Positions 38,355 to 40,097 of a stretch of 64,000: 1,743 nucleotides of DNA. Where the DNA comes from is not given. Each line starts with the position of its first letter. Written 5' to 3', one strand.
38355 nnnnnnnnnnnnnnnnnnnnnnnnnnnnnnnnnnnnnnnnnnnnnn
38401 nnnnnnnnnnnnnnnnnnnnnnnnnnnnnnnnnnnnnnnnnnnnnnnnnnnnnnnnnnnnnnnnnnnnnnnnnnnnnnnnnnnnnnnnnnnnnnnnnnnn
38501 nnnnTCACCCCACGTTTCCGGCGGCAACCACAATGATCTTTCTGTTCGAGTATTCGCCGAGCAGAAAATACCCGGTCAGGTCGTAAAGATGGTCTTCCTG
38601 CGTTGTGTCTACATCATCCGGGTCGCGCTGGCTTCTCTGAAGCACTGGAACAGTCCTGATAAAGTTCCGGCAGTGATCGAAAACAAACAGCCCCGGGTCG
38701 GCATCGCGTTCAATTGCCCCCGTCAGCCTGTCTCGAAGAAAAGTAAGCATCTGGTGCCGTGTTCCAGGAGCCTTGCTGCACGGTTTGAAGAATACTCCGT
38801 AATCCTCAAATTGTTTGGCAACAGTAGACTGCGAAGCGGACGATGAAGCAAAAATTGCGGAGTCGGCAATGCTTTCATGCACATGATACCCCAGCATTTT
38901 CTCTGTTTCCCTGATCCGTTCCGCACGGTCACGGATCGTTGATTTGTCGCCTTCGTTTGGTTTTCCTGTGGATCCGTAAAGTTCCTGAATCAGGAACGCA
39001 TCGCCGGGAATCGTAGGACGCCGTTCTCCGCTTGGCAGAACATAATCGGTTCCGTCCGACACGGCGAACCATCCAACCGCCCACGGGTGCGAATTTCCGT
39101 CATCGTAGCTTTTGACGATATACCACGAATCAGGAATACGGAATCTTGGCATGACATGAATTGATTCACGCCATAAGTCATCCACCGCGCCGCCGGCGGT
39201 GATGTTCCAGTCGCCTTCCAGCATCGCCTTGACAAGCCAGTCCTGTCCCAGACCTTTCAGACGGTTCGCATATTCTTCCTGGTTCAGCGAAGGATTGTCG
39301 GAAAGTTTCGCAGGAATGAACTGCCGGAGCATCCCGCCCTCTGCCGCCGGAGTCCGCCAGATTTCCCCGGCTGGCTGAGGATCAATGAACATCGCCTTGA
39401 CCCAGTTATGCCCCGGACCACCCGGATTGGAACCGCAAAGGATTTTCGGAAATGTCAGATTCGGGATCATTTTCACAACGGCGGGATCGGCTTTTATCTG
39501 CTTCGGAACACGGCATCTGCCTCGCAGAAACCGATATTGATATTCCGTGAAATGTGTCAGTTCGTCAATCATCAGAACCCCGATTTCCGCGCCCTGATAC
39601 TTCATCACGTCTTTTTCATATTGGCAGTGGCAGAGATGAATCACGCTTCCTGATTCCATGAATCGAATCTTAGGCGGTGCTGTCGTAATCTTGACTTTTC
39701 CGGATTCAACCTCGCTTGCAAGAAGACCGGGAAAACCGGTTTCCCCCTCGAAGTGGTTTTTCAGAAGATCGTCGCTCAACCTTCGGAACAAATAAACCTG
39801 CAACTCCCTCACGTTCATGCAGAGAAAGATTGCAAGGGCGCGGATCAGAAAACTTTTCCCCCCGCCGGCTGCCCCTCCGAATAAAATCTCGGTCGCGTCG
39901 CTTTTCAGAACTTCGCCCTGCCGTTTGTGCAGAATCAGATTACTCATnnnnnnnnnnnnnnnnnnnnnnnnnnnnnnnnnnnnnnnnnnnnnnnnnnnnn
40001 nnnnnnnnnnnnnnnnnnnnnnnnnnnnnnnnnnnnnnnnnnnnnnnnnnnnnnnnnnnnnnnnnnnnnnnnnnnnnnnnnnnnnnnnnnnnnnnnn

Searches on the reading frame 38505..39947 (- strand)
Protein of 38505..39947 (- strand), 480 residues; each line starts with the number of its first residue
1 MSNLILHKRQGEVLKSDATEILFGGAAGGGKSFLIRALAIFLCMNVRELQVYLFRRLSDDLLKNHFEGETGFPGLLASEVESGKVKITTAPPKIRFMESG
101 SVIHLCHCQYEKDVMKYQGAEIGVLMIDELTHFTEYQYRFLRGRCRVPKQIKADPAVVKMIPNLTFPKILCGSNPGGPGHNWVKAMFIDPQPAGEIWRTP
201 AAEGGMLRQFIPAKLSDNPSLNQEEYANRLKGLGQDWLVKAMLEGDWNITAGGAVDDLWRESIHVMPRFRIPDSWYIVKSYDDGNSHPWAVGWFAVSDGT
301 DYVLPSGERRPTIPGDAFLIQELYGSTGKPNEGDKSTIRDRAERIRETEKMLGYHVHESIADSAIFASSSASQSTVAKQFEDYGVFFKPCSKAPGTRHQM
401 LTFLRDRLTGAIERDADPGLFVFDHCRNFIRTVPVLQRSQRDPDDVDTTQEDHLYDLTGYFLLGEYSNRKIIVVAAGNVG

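Call 75: search_dna_similar(query=window:38505-39947:-, collection=phages, mode=protein, max_rows=12)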
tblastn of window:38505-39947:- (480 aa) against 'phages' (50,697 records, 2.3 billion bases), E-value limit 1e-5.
Records with a match: 984; places in all: 985; records where one place covers at least 80% of the query: 459.
Best place of each record, by identity: <60% 984.
By first word of the organism name: Pseudomonas 379; Escherichia 112; Arthrobacter 72; Salmonella 50; Xanthomonas 41; Stenotrophomonas 38; Achromobacter 29; Acinetobacter 28; Vibrio 26; Klebsiella 19; and 52 more.
By host as written in the record: Pseudomonas aeruginosa 128; - 73; Pseudomonas aeruginosa PAO1 58; Arthrobacter sp. ATCC 21022 54; Escherichia coli 43; Stenotrophomonas maltophilia 19; Pseudomonas syringae pv. actinidiae 18; Pseudomonas sp. 17; and 262 more.
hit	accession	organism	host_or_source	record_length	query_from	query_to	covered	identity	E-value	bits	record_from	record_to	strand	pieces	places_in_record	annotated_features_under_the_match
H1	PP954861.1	Pseudomonas phage Lebethron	Pseudomonas taiwanensis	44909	6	463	95%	46.8%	1e-113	374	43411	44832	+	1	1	similar to terminase large subunit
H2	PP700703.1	Erwinia phage SOI901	Erwinia sp. TAC1.XII.93.8 (de Vries et ...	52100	6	463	95%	46.4%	3e-116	382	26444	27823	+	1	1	hypothetical protein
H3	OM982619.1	Pseudomonas phage Almagne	Pseudomonas syringae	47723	6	464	96%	46.2%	4e-110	363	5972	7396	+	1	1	terminase large subunit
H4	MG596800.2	Pseudomonas phage PMBT14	Pseudomonas fluorescens ATCC 13525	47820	6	464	96%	46.0%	4e-110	363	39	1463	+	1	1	terminase large subunit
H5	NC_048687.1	Pseudomonas phage PMBT14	Pseudomonas fluorescens ATCC 13525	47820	6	464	96%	46.0%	4e-110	363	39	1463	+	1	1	terminase large subunit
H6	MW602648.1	Escherichia phage vB_EcoM_fHy-Eco03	Escherichia coli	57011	6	463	95%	46.0%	2e-113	373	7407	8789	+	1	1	putative structrural protein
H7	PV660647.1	Salmonella phage vB_SE1_KM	Salmonella enterica subsp. enterica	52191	6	463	95%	45.4%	1e-113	374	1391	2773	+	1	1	terminase large subunit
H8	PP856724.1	Salmonella phage vB_SEnST11_KE25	Salmonella enterica subsp. enterica ...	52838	6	463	95%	45.2%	1e-113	374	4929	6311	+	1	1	terminase large subunit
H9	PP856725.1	Salmonella phage vB_SEnST11_KE26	Salmonella enterica subsp. enterica ...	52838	6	463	95%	45.2%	1e-113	374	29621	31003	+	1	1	terminase large subunit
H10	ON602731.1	Klebsiella phage VLCpiS6a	Klebsiella pneumoniae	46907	3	465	96%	43.6%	2e-108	358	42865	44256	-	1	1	terminase large subunit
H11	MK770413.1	Salmonella phage SE4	sewage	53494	6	463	95%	43.9%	4e-109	361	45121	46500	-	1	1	terminase large subunit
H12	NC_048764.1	Salmonella phage SE4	sewage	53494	6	463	95%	43.9%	4e-109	361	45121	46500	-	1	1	terminase large subunit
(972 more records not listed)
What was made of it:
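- Tried and rejected: TerL resembles those of proteobacterial phages at about 46% identity (call 75).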
